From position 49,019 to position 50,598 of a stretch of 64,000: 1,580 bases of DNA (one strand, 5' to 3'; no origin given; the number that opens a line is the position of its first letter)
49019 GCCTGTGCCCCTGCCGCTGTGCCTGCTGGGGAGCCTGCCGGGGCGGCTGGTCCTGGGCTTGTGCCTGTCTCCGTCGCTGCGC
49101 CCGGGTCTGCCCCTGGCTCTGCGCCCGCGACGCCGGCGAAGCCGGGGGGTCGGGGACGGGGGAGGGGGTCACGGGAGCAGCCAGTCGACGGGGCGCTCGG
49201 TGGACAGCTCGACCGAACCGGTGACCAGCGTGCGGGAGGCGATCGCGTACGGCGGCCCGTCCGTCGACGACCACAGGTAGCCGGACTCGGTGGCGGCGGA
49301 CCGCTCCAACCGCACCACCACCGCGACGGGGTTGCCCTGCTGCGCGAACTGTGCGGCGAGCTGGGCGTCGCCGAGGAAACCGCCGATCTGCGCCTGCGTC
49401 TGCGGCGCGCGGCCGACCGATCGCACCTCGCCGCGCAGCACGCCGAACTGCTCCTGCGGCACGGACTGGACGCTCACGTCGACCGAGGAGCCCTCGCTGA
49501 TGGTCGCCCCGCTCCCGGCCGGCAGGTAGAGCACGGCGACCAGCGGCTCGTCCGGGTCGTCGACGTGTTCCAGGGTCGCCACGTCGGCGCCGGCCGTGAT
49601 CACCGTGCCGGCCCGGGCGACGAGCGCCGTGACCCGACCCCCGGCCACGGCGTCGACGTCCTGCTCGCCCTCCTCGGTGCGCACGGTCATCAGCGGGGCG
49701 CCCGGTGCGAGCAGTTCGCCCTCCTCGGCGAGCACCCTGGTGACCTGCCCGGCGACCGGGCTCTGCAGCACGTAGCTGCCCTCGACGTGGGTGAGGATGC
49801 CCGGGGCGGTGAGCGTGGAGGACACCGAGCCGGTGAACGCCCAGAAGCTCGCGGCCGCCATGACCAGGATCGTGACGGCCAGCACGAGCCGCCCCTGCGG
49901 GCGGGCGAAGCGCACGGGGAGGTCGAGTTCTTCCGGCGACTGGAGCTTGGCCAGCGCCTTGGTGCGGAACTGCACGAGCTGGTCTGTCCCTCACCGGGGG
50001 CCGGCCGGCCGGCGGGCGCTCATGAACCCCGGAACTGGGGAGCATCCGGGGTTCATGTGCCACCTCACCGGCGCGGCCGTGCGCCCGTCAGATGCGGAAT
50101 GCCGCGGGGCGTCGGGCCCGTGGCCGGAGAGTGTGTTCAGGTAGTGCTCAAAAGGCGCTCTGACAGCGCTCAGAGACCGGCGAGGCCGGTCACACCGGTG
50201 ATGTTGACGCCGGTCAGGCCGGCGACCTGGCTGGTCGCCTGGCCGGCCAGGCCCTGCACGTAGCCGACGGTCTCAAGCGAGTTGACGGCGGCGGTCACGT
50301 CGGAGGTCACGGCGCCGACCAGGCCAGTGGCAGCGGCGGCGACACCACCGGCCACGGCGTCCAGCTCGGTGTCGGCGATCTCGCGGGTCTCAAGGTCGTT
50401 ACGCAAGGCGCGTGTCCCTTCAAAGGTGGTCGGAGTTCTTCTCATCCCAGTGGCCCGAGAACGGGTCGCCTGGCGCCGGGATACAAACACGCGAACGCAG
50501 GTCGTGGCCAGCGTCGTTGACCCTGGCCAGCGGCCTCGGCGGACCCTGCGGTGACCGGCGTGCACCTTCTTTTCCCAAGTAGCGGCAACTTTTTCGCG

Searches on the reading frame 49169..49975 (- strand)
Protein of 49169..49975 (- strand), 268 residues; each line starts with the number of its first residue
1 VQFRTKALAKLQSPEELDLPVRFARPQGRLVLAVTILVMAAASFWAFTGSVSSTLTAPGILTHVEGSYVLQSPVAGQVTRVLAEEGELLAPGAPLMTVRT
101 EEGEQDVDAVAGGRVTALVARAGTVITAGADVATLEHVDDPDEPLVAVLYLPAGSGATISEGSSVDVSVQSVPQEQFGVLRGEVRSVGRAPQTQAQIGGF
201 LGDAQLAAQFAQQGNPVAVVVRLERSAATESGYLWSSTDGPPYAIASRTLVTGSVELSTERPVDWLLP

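Call 5: search_protein_families(library=ncbifam, proteins=[window:49169-49975:-], max_evalue=0.01)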
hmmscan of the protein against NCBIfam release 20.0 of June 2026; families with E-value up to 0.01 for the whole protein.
window:49169-49975:- (268 aa): 9 families
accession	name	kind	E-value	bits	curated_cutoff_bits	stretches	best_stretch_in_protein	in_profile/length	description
TIGR03794.1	NHLM_micro_HlyD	equivalog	6.9e-50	170.2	156.2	2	106-268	255-417/421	NHLP bacteriocin system secretion protein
TIGR01843.1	type_I_hlyD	subfamily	1.4e-10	40.7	208.65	1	26-112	2-88/422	HlyD family type I secretion periplasmic adaptor subunit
TIGR01730.1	RND_mfp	subfamily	7e-07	28.5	94.9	0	112-186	142-209/322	efflux RND transporter periplasmic adaptor subunit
NF011457.0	PRK14875.1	equivalog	4.3e-06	25.9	307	1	75-149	17-91/372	acetoin dehydrogenase dihydrolipoyllysine-residue acetyltransferase subunit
NF005117.0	PRK06549.1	equivalog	2e-05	25.2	159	1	65-134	59-128/130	acetyl-CoA carboxylase biotin carboxyl carrier protein subunit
TIGR02712.1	urea_carbox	equivalog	9.2e-05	20.3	1303.85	1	63-135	1128-1200/1201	urea carboxylase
NF010643.0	PRK14040.1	subfamily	0.00036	19.1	892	1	67-135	526-594/595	oxaloacetate decarboxylase subunit alpha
TIGR01108.1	oadA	equivalog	0.0004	19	756.5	1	50-129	500-579/582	sodium-extruding oxaloacetate decarboxylase subunit alpha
NF006761.0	PRK09282.1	domain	0.0085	14.6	402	0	67-135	521-589/591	pyruvate carboxylase subunit B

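Call 6: search_protein_families(library=pfam, proteins=[window:49169-49975:-], max_evalue=0.01)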
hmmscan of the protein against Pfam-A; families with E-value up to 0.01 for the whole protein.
window:49169-49975:- (268 aa): 3 families
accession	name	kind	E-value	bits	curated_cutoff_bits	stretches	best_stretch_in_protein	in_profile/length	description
PF13437.12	HlyD_3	-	1e-10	42.8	22.2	1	107-195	2-84/106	HlyD family secretion protein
PF16576.10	HlyD_D23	-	2.7e-05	24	30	0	106-177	110-177/214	Barrel-sandwich domain of CusB or HlyD membrane-fusion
PF00364.28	Biotin_lipoyl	-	0.00018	21.7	22.1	1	70-134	3-72/73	Biotin-requiring enzyme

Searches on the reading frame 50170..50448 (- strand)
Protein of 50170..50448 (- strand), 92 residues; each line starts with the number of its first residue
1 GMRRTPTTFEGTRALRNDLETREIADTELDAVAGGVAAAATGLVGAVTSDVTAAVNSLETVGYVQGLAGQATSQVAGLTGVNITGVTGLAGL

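Call 5: search_protein_families(library=ncbifam, proteins=[window:50170-50448:-], max_evalue=0.01)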
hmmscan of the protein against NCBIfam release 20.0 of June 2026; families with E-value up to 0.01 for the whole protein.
window:50170-50448:- (92 aa): 0 families

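Call 6: search_protein_families(library=pfam, proteins=[window:50170-50448:-], max_evalue=0.01)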
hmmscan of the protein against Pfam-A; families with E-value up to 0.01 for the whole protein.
window:50170-50448:- (92 aa): 0 families

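Call 13: find_homologous_proteins(query=window:50173-50406:-, max_evalue=0.001)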
Query seq(78 aa) (78 aa): 41 proteins with E <= 0.001 among 73 candidates.
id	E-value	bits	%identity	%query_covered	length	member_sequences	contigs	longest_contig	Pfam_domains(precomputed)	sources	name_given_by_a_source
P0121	3.0e-22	96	73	100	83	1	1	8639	-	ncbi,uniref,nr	ncbi:hypothetical protein E1265_29215 [Streptomyces sp. 8K308]|uniref:hypothetical protein n=1 Tax=S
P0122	1.6e-19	87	65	100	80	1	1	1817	-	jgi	jgi:hypothetical protein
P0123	2.1e-19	87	64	100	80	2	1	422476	-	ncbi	ncbi:hypothetical protein [Streptomyces sp. SYSU K217416]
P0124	4.2e-19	86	68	100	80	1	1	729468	-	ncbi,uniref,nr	ncbi:hypothetical protein [Streptomyces litchfieldiae]|uniref:Type A2 lantipeptide n=1 Tax=Streptomy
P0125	7.4e-19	85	68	88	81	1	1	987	-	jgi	jgi:hypothetical protein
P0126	1.3e-18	84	63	100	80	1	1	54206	-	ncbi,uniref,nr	ncbi:hypothetical protein NLX86_31435 [Streptomyces sp. A3M-1-3]|uniref:hypothetical protein n=1 Tax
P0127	6.8e-18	82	67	100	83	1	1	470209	-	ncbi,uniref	ncbi:hypothetical protein ACTWP5_03940 [Streptomyces sp. 4N509B]|uniref:hypothetical protein n=1 Tax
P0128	3.4e-17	80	67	88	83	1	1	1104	-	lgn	-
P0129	8.6e-17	78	69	87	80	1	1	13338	-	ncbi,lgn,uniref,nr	ncbi:hypothetical protein [Streptomyces sp. JJ36]|uniref:hypothetical protein n=1 Tax=Streptomyces s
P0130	8.7e-17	78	64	88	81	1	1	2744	-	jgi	jgi:hypothetical protein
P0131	4.9e-16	76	64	100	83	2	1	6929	-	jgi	jgi:hypothetical protein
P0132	5.8e-16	76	63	100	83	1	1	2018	-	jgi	jgi:hypothetical protein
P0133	1.5e-14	71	76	67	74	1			-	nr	nr:hypothetical protein [Streptomyces hoynatensis]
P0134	3.9e-14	70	74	67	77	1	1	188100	-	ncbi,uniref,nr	ncbi:hypothetical protein [Streptomyces hoynatensis]|uniref:Type A2 lantipeptide n=1 Tax=Streptomyce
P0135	8.6e-14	69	60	88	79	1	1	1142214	-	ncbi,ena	-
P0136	4.0e-13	67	58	100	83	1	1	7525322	-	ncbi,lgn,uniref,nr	ncbi:hypothetical protein DEJ50_04125 [Streptomyces venezuelae]|uniref:Type A2 lantipeptide n=1 Tax=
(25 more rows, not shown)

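Call 16: find_encoding_contigs(protein=P0135, flank=10000, max_places=2)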
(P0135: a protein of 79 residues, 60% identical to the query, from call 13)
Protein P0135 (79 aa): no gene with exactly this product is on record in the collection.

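Call 17: find_encoding_contigs(protein=P0136, flank=10000, max_places=2)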
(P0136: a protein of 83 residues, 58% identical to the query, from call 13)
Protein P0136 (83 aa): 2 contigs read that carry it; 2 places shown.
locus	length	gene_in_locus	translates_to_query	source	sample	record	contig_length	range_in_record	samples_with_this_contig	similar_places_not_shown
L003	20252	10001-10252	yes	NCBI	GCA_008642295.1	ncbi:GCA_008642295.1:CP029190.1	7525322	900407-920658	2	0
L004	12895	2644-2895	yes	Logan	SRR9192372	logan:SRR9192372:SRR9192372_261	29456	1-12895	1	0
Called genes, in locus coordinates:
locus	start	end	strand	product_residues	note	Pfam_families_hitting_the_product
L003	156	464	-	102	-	PF28009:SCO5918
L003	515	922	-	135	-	PF00571:CBS (faint)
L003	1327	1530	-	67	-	PF00313:CSD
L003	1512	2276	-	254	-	PF00144:Beta-lactamase (weak)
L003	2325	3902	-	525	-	PF00561:Abhydrolase_1, PF08386:Abhydrolase_4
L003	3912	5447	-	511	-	PF00561:Abhydrolase_1, PF08386:Abhydrolase_4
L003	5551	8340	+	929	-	PF17203:sCache_3_2, PF13185:GAF_2, PF01590:GAF (weak), PF07228:SpoIIE, PF13581:HATPase_c_2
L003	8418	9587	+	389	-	PF01547:SBP_bac_1, PF13416:SBP_bac_8, PF13531:SBP_bac_11, PF13343:SBP_bac_6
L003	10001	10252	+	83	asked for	-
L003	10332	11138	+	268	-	PF25919:BSH_CusB (faint), PF00364:Biotin_lipoyl (faint)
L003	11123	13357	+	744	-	PF03412:Peptidase_C39, PF00664:ABC_membrane, PF00005:ABC_tran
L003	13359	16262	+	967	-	PF00664:ABC_membrane, PF00005:ABC_tran, PF02463:SMC_N (faint)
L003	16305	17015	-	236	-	-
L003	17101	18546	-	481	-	PF00044:Gp_dh_N, PF02800:Gp_dh_C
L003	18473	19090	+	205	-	PF02627:CMD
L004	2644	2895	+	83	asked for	-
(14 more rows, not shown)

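Call 18: find_encoding_contigs(protein=P0124, flank=10000, max_places=2)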
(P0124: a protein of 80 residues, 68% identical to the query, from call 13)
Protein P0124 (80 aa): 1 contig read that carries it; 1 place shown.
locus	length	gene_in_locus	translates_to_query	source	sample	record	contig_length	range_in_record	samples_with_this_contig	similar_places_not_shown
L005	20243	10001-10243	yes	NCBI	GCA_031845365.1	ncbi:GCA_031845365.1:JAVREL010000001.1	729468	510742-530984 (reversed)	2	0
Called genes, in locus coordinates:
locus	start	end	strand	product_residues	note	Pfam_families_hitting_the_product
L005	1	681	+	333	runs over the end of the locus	-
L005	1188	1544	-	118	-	-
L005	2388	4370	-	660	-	-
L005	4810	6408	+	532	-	PF04616:Glyco_hydro_43, PF17851:GH43_C2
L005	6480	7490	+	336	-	PF02826:2-Hacid_dh_C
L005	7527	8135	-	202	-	-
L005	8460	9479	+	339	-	PF00043:GST_C, PF13410:GST_C_2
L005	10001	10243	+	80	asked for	-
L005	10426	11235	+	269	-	-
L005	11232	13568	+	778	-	PF03412:Peptidase_C39, PF00664:ABC_membrane, PF00005:ABC_tran, PF02463:SMC_N (faint)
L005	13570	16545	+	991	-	PF00664:ABC_membrane, PF00005:ABC_tran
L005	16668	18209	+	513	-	PF04542:Sigma70_r2 (weak)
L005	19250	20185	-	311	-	PF13302:Acetyltransf_3 (faint), PF00583:Acetyltransf_1 (weak)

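Call 20: find_related_loci(query=A1, collection=genome_contigs, flank=10000)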
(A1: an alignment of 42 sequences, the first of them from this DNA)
Query A1 (78 aa) in genome_contigs; peptide patterns used: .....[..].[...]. (x = any residue, [..] = any of these).
165 stretches matched a pattern; 149 encode a relative of the query (tblastn E <= 1e-3); the best 80 are kept; 80 distinct loci.
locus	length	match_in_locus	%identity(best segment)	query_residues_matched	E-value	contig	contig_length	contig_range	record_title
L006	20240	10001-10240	90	1-78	1e-32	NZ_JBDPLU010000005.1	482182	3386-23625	Streptomyces sp. B6B3 B6B3_contig_5, whole genome shotgun sequence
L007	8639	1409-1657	72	1-78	1e-29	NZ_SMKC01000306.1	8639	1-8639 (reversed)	Streptomyces sp. 8K308 NODE_306_length_8639_cov_42.3129, whole genome shotgun sequence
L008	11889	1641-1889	72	1-78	4e-29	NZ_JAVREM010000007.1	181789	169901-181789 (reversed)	Streptomyces millisiae strain DSM 44918 NODE_7_length_181789_cov_40.672138, whole genome shotgun sequence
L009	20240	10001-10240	63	1-78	3e-25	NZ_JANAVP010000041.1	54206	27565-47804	Streptomyces sp. A3M-1-3 NODE_41_length_54206_cov_129.308947, whole genome shotgun sequence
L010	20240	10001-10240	66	1-78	1e-24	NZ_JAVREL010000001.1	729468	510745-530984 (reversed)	Streptomyces litchfieldiae strain DSM 44938 NODE_1_length_729468_cov_46.202188, whole genome shotgun sequence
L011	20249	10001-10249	66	1-78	4e-24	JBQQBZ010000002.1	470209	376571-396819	Streptomyces sp. 4N509B contig_2, whole genome shotgun sequence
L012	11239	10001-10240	63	1-78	1e-23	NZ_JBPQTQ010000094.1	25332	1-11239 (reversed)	Streptomyces sp. URMC 129 NODE_94_length_25332_cov_158.998773, whole genome shotgun sequence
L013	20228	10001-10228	64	1-78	1e-23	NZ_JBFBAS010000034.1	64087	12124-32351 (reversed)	Streptomyces sp. NPDC051219 NPDC051219_120_F12.ctg-0034, whole genome shotgun sequence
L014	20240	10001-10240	64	1-78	8e-23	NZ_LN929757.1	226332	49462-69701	Streptomyces specialis strain GW41-1564T, whole genome shotgun sequence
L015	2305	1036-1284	70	1-78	3e-22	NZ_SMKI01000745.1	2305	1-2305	Streptomyces hainanensis strain DSM 41900 NODE_745_length_2305_cov_36.758, whole genome shotgun sequence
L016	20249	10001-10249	61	1-78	6e-22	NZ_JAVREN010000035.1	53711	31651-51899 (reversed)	Streptomyces boetiae strain DSM 44917 NODE_35_length_53711_cov_14.976318, whole genome shotgun sequence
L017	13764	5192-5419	60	1-78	7e-21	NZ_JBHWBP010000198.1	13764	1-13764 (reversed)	Streptomyces sp. NPDC059564 NPDC059564_T45_G8.ctg-0198, whole genome shotgun sequence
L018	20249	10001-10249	59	1-78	2e-20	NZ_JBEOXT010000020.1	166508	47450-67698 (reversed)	Streptomyces sp. NPDC002054 NPDC002054_79_B3.ctg-0020, whole genome shotgun sequence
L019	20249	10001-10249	60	1-78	3e-20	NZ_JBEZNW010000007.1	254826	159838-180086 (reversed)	Streptomyces sp. NPDC047971 NPDC047971_103_C3.ctg-0007, whole genome shotgun sequence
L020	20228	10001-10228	60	1-78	8e-20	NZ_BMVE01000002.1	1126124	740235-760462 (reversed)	Streptomyces goshikiensis strain JCM 4640 sequence02, whole genome shotgun sequence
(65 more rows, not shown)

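Call 44: search_protein_families(library=pfam, proteins=[window:50173-50406:-], max_evalue=10)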
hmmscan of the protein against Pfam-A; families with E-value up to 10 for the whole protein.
seq(78 aa): 1 family
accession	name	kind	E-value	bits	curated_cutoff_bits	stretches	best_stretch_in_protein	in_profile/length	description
PF04604.19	L_biotic_typeA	-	0.019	15.3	21.7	1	8-47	13-46/50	Type-A lantibiotic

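Call 48: search_protein_families(library=pfam, alignment_id=A1, max_evalue=1)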
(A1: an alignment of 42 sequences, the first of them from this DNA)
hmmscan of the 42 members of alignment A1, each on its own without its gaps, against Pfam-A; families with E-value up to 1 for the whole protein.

A. member 1, seq(78 aa): 1 family
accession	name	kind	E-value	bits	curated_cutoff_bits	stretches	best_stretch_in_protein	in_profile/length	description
PF04604.19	L_biotic_typeA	-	0.019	15.3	21.7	1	8-47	13-46/50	Type-A lantibiotic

B. families by the number of members that match (of 42 scanned): 14 families
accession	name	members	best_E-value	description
PF04604.19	L_biotic_typeA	18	0.012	Type-A lantibiotic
PF10439.15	Bacteriocin_IIc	7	0.025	Bacteriocin class II with double-glycine leader peptide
PF06675.16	DUF1177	3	0.034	Protein of unknown function (DUF1177)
PF04369.19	Lactococcin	3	0.057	Lactococcin-like family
PF19608.4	DUF6113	1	0.00092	Family of unknown function (DUF6113)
PF20770.3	PAN2_N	1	0.048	PAN2 N-terminal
PF11981.13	DUF3482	1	0.055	Domain of unknown function (DUF3482)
PF20721.2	C19orf12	1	0.11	C19orf12-like protein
PF12446.13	DUF3682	1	0.12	Protein of unknown function (DUF3682)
PF17508.7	MccV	1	0.17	Microcin V bacteriocin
PF00285.26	Citrate_synt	1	0.23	Citrate synthase, C-terminal domain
PF02545.19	Maf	1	0.27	Maf-like protein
PF04829.18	PT-VENN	1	0.33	Pre-toxin domain with VENN motif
PF12920.12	TcdA_TcdB_pore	1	0.4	TcdA/TcdB pore forming domain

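Call 49: predict_structure(alignment_id=A1)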
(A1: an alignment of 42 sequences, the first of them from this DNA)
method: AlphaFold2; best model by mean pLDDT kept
length: 78 residues; sequences in the alignment: 42
mean_pLDDT: 64.2   pTM: 0.27
mean pLDDT of the five models: 64.2, 61.9, 61.7, 55.7, 52.6
residues with pLDDT >= 90: 0; 70-90: 33; 50-70: 25; < 50: 20
segments of 3 or more residues with pLDDT < 50: 58-69, 71-78
pLDDT, mean of each block of 10 residues (from residue 1): 80 83 70 73 64 53 45 42
secondary structure, 60 per line:
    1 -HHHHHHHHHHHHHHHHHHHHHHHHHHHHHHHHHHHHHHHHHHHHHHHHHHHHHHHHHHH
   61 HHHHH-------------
elements in order: H2-65

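Call 64: search_protein_representatives(alignment_id=A1)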
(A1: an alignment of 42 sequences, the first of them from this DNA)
Query: 42 sequences, 77 profile positions. Proteins with E-value up to 0.001 (for the whole library): 50; up to 1e-10: 8; up to 1e-30: 0. The best 50 are listed.
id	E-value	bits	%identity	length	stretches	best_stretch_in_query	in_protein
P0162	8.2e-29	115.9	-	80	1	1-74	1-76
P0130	1.3e-26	108.9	-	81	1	1-73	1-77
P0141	1.7e-24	102.1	-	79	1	1-74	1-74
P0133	2.0e-21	92.2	-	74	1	1-68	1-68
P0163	1.6e-18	83.0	-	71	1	1-44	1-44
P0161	4.2e-13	65.6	-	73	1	1-56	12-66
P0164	1.3e-12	64.0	-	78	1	1-45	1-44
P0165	2.2e-12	63.2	-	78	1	1-67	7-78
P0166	1.6e-07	47.7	-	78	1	1-64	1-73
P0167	2.7e-07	47.0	-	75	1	1-69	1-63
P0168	1.1e-06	45.0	-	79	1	1-67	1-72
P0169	1.6e-06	44.5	-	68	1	1-60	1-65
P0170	1.6e-06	44.5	-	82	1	5-60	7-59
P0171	1.7e-06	44.4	-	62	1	4-35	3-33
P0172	2.2e-06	44.1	-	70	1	1-55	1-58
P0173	2.4e-06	43.9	-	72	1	1-66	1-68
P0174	2.8e-06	43.7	-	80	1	4-73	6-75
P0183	1.3e-05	41.5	-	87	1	4-71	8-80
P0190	5.4e-05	39.6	-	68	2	4-23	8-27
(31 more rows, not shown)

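Call 79: list_cluster_members(proteins=[P0165, P0166, P0167, P0168, P0169, P0172, P0173, P0174, P0183, P0190])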
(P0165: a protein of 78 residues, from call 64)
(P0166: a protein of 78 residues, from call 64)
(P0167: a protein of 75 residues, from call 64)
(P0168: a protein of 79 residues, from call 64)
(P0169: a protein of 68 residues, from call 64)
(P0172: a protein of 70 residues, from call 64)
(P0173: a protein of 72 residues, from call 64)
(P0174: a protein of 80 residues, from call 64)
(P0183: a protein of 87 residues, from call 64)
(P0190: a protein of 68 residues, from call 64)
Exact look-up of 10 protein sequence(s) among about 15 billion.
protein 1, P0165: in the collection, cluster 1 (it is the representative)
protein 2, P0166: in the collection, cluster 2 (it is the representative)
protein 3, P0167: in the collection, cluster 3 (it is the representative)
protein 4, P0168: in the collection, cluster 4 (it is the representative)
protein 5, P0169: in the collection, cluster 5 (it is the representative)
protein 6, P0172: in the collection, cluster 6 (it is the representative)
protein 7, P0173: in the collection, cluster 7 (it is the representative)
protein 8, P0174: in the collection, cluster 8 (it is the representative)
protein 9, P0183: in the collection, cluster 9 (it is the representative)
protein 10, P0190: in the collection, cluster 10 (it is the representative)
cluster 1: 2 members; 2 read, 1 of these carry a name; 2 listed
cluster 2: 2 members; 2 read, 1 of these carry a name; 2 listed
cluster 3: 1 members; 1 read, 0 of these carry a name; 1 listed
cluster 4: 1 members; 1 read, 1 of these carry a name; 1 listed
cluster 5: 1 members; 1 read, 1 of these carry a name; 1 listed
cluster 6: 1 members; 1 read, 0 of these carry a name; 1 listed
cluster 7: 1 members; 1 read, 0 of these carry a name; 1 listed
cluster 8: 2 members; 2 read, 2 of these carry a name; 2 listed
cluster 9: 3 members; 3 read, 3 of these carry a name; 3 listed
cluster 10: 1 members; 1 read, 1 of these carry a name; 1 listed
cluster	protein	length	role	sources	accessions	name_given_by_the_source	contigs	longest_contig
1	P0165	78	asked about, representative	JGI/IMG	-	hypothetical protein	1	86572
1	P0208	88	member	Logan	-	-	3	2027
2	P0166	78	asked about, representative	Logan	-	-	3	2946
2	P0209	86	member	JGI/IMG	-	hypothetical protein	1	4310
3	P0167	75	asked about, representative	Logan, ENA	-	-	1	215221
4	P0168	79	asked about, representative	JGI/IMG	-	hypothetical protein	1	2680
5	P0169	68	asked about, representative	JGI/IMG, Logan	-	hypothetical protein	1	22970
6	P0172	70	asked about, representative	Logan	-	-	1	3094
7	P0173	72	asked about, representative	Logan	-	-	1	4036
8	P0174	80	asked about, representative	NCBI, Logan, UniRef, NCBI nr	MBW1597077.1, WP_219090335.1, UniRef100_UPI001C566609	type A2 lantipeptide [Streptomyces sp. JJ38] | type A2 lantipeptide n=1 Tax=Streptomyces sp. JJ38 TaxID=2738128 RepID=UPI001C566609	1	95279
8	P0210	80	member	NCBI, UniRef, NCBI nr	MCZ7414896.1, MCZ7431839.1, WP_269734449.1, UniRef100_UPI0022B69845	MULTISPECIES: type A2 lantipeptide [unclassified Streptomyces] | type A2 lantipeptide n=1 Tax=unclassified Streptomyces TaxID=2593676 RepID=UPI0022B69845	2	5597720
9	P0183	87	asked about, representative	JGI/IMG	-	hypothetical protein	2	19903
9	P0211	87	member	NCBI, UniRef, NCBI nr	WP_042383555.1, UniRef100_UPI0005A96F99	hypothetical protein [Streptacidiphilus melanogenes] | hypothetical protein n=1 Tax=Streptacidiphilus melanogenes TaxID=411235 ...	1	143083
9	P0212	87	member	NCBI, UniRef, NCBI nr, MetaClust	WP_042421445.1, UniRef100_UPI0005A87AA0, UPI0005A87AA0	hypothetical protein [Streptacidiphilus anmyonensis] | hypothetical protein n=1 Tax=Streptacidiphilus anmyonensis TaxID=405782 ... | status=active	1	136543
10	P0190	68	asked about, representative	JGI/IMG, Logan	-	hypothetical protein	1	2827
